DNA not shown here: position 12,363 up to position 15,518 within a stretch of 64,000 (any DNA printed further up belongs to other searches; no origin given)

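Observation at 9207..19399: Cluster of three paralogous large secreted proteins; candidate undescribed glycan-processing system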

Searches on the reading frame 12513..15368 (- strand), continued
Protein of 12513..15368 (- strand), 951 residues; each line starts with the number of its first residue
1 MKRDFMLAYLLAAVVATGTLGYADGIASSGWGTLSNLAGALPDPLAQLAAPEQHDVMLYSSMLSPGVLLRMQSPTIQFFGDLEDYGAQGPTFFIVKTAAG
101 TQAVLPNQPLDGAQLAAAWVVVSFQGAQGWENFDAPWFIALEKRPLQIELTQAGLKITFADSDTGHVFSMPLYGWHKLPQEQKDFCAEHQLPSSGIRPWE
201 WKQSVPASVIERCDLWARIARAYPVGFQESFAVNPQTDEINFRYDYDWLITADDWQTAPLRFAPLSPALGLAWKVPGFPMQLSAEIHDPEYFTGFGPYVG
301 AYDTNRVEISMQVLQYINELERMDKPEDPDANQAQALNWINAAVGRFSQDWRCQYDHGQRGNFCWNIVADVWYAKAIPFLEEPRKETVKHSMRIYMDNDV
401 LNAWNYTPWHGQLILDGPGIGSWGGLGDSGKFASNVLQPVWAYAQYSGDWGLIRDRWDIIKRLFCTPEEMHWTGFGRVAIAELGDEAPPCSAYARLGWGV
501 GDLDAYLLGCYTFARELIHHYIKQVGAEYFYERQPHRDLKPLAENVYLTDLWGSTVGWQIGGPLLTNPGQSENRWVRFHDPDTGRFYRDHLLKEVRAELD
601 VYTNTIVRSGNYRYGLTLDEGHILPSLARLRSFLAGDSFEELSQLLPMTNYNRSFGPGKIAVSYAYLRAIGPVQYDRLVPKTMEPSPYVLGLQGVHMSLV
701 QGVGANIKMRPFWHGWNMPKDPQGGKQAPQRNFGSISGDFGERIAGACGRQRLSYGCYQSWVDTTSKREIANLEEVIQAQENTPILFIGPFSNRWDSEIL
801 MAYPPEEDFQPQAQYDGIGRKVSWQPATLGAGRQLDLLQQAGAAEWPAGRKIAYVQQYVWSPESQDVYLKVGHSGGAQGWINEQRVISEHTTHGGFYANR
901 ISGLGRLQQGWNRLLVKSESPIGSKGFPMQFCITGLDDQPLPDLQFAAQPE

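Call 45: find_encoding_contigs(protein=P0026, flank=10000, max_places=1)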
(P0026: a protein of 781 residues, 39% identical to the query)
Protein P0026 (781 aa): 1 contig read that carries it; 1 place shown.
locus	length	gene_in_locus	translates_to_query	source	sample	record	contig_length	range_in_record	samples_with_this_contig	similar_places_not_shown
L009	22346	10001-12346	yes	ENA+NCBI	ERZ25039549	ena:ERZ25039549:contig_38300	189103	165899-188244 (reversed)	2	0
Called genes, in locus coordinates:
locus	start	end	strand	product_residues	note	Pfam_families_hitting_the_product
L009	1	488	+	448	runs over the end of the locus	?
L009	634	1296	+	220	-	PF14559:TPR_19 (faint)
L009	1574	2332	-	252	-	PF02151:UVR (weak)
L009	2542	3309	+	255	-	-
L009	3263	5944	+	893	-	PF01564:Spermine_synth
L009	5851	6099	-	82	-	-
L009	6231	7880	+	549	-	PF09721:Exosortase_EpsH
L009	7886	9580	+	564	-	PF12895:ANAPC3 (faint), PF13428:TPR_14 (faint), PF14559:TPR_19 (faint)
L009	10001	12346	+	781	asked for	-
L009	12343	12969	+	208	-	PF07638:Sigma70_ECF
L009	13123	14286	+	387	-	PF07660:STN (faint)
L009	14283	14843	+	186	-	-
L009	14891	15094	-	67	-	-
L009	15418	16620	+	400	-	PF07730:HisKA_3, PF13581:HATPase_c_2 (weak), PF02518:HATPase_c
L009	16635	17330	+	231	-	PF00072:Response_reg, PF08281:Sigma70_r4_2 (weak), PF00196:GerE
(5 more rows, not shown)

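Call 59: search_protein_representatives(alignment_id=A1)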
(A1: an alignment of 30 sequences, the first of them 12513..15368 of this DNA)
Query: 30 sequences, 957 profile positions. Proteins with E-value up to 0.001 (for the whole library): 10046; up to 1e-10: 3514; up to 1e-30: 336. The best 150 are listed.
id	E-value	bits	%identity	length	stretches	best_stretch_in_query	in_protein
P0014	0.0e+00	1391.7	-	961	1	23-955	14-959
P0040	0.0e+00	1095.3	-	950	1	26-952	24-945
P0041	0.0e+00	1092.5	-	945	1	47-948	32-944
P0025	0.0e+00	1058.5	-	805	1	23-767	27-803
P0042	1.0e-291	986.8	-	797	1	29-767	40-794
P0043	6.8e-288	974.2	-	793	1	26-768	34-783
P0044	2.8e-268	909.3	-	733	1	42-766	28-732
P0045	3.4e-268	909.0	-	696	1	87-773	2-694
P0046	3.2e-262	889.2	-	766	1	55-764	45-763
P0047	1.3e-239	814.5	-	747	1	41-763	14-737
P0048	8.8e-238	808.3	-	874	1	39-767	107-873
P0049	1.5e-224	764.5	-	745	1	57-764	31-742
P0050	3.5e-223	760.0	-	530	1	249-769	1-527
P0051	2.3e-221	754.0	-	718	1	40-765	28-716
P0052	5.0e-219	746.3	-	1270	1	45-767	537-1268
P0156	1.2e-66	242.0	-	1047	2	55-516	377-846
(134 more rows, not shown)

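Call 65: search_protein_families(library=pfam, alignment_id=A2, max_evalue=0.001)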
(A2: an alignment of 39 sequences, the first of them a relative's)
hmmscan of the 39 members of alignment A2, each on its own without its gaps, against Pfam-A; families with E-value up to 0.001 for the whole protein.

A. member 1, P0052 (1270 aa): 0 families

B. families by the number of members that match (of 39 scanned): 13 families
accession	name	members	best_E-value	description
PF00754.31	F5_F8_type_C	10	2.3e-13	F5/8 type C domain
PF22633.2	F5_F8_type_C_2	7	1.1e-10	NedA-like, galactose-binding domain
PF13364.12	BetaGal_ABD2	6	5.3e-07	Beta-galactosidase second all-beta domain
PF02837.24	Glyco_hydro_2_N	3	3.2e-12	Glycosyl hydrolases family 2, sugar binding domain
PF21467.3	BetaGal_gal-bd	3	1.1e-05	Beta-galactosidase, galactose-binding domain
PF04620.18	FlaA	1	3.8e-06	Flagellar filament outer layer protein Flaa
PF08450.18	SGL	1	5.3e-06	SMP-30/Gluconolactonase/LRE-like region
PF10282.15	Lactonase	1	8.7e-06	Lactonase, 7-bladed beta-propeller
PF23414.1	Beta-prop_EML_2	1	8.9e-06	Echinoderm microtubule-associated protein second beta-propeller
PF07691.17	PA14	1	5.1e-05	PA14 domain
PF14683.12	CBM-like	1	7.1e-05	Polysaccharide lyase family 4, domain III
PF01436.27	NHL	1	0.00046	NHL repeat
PF00400.38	WD40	1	0.00073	WD domain, G-beta repeat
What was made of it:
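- Relatives carry F5/8-type-C, BetaGal_ABD2, GH2_N and PA14 modules (call 65).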

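Call 67: find_related_loci(query=A1, collection=genome_contigs, flank=8000)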
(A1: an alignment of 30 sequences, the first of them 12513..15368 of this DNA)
Query A1 (951 aa) in genome_contigs; peptide patterns used: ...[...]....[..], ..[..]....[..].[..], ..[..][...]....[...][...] (x = any residue, [..] = any of these).
237 stretches matched a pattern; 85 encode a relative of the query (tblastn E <= 1e-3); the best 80 are kept; 78 distinct loci.
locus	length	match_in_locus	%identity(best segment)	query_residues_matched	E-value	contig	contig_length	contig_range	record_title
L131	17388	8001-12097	62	6-764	0e+0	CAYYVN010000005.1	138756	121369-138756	MAG TPA_asm: uncultured Verrucomicrobiota bacterium isolate binchicken_co39_575 genome assembly, contig: NODE_162_length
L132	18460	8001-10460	53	145-951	0e+0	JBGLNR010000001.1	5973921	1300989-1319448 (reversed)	MAG: Planctomycetota bacterium isolate PPR_0503 PPR_0503.fa_scaffold_119715, whole genome shotgun sequence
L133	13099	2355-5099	46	27-950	0e+0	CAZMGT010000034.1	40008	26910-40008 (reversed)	MAG TPA_asm: uncultured Armatimonadia bacterium isolate binchicken_co6_468 genome assembly, contig: NODE_644_length_4000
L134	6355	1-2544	48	119-950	0e+0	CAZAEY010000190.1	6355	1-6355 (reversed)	MAG TPA_asm: uncultured Acidobacteriota bacterium isolate SRP217488_co1_173 genome assembly, contig: NODE_12459_length_6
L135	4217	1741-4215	46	7-825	0e+0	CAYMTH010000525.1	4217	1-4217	MAG TPA_asm: uncultured Solibacteraceae bacterium isolate SRP193358_co1_844 genome assembly, contig: NODE_68715_length_4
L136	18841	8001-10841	44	5-951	0e+0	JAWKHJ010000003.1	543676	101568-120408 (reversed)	MAG: Bryobacterales bacterium isolate ABC1.86 ABC1.86.fa-3, whole genome shotgun sequence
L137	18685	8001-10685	38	35-923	0e+0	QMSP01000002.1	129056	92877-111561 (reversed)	MAG: Thermoprotei archaeon isolate B12_G16 B12_Guay16_scaffold_00011, whole genome shotgun sequence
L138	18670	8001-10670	38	61-946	0e+0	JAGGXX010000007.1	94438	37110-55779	MAG: Thermoprotei archaeon isolate AUK163 PB_MBMC_117_c_000000000018, whole genome shotgun sequence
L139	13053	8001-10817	36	4-948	3e-175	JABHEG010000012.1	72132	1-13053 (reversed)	MAG: Lentisphaerae bacterium isolate SI037_bin151 k141_3347423, whole genome shotgun sequence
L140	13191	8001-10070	40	52-721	3e-168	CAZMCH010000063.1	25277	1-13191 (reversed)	MAG TPA_asm: uncultured bacterium isolate binchicken_co274_484 genome assembly, contig: NODE_5052_length_25277_cov_5.458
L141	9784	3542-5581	42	57-720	2e-164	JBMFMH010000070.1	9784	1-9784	MAG: bacterium isolate KM4337-16 NODE_1418_length_9784_cov_34.898242, whole genome shotgun sequence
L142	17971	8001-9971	41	63-711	2e-160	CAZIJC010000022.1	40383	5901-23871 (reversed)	MAG TPA_asm: uncultured Anaerolineales bacterium isolate SRP068000_co4_80 genome assembly, contig: NODE_550_length_40383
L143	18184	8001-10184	39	44-758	2e-159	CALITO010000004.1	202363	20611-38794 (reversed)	MAG: uncultured bacterium isolate S1_Bin_MAXBIN__049_1 genome assembly, contig: c_000000985318, whole genome shotgun seq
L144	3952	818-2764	41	63-703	2e-164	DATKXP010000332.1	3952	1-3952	MAG TPA_asm: Phycisphaerae bacterium isolate SMAG_U14195 k141_3886263, whole genome shotgun sequence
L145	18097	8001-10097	41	52-736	9e-157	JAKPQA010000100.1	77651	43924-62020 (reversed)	MAG: Armatimonadota bacterium isolate JPNA_maxbin.160 k141_130194, whole genome shotgun sequence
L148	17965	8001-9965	41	42-693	1e-149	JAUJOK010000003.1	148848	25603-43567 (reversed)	MAG: Armatimonadaceae bacterium isolate YX3bin16 opera_contig_248, whole genome shotgun sequence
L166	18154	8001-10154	39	57-731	2e-131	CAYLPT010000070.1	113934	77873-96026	MAG TPA_asm: uncultured bacterium isolate SRP231805_co4_139 genome assembly, contig: k141_80587, whole genome shotgun se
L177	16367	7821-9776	35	63-708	3e-126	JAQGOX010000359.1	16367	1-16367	MAG: Verrucomicrobiales bacterium isolate RYN_624 scaffold_2741079, whole genome shotgun sequence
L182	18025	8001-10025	37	63-696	1e-130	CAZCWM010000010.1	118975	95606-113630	MAG TPA_asm: uncultured Phycisphaeraceae bacterium isolate binchicken_co315_50 genome assembly, contig: NODE_121_length_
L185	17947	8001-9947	33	41-691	9e-100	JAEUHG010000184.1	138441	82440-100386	MAG: Verrucomicrobiales bacterium isolate new MAG-11 k141_2203374, whole genome shotgun sequence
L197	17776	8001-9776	30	52-693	5e-78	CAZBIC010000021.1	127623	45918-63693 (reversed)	MAG TPA_asm: uncultured Bifidobacterium sp. isolate SRP302895_co1_406 genome assembly, contig: NODE_294_length_127623_co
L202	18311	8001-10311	38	61-787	1e-66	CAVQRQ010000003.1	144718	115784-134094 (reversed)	MAG: uncultured Acidobacteriota bacterium isolate MFD09779.bin.2.167 genome assembly, contig: contig_18767, whole genome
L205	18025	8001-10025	34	49-734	3e-111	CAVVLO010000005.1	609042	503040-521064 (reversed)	MAG: uncultured Armatimonadia bacterium isolate MFD04716.bin.2.274 genome assembly, contig: contig_4808, whole genome sh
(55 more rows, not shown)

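Call 68: list_cluster_members(proteins=[P0001, P0034, P0035])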
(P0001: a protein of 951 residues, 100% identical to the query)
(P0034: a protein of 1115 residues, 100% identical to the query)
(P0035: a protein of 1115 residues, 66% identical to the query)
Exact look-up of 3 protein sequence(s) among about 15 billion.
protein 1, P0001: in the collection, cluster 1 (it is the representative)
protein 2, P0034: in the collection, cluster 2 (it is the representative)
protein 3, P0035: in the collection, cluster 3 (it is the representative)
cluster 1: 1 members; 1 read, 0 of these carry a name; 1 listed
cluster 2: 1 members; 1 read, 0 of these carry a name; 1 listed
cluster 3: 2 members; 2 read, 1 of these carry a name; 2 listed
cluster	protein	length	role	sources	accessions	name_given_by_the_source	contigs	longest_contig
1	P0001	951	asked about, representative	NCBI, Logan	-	-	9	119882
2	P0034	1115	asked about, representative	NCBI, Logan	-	-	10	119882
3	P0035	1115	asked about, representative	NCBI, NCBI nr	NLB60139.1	MAG: cellulase family glycosylhydrolase [Lentisphaerae bacterium] | cellulase family glycosylhydrolase [Lentisphaerota bacterium]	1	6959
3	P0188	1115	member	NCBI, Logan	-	-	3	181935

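Call 69: find_encoding_contigs(protein=P0188, flank=10000, max_places=1)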
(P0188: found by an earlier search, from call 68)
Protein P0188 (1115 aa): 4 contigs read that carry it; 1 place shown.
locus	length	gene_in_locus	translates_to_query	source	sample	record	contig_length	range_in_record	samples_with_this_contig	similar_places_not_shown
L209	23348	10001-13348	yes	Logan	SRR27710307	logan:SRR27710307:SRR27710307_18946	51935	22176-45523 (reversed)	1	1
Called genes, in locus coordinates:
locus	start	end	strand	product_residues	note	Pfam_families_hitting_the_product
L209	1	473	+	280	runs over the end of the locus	PF01694:Rhomboid, PF20216:DUF6576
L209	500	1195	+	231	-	PF01871:AMMECR1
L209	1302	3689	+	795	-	PF01564:Spermine_synth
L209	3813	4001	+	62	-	PF01632:Ribosomal_L35p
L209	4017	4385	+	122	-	PF00453:Ribosomal_L20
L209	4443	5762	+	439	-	PF02878:PGM_PMM_I, PF02879:PGM_PMM_II, PF02880:PGM_PMM_III, PF00408:PGM_PMM_IV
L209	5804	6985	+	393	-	PF10509:GalKase_gal_bdg, PF00288:GHMP_kinases_N, PF08544:GHMP_kinases_C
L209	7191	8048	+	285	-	PF13103:TonB_2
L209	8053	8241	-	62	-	-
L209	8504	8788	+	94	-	PF00216:Bac_DNA_binding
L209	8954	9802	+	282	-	PF00795:CN_hydrolase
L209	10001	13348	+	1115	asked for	PF13364:BetaGal_ABD2 (faint), PF02837:Glyco_hydro_2_N, PF00150:Cellulase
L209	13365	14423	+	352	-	PF02899:Phage_int_SAM_1, PF00589:Phage_integrase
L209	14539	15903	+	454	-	PF04413:Glycos_transf_N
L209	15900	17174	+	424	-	PF02844:GARS_N, PF01071:GARS_A, PF02786:CPSase_L_D2, PF02222:ATP-grasp (weak), PF02843:GARS_C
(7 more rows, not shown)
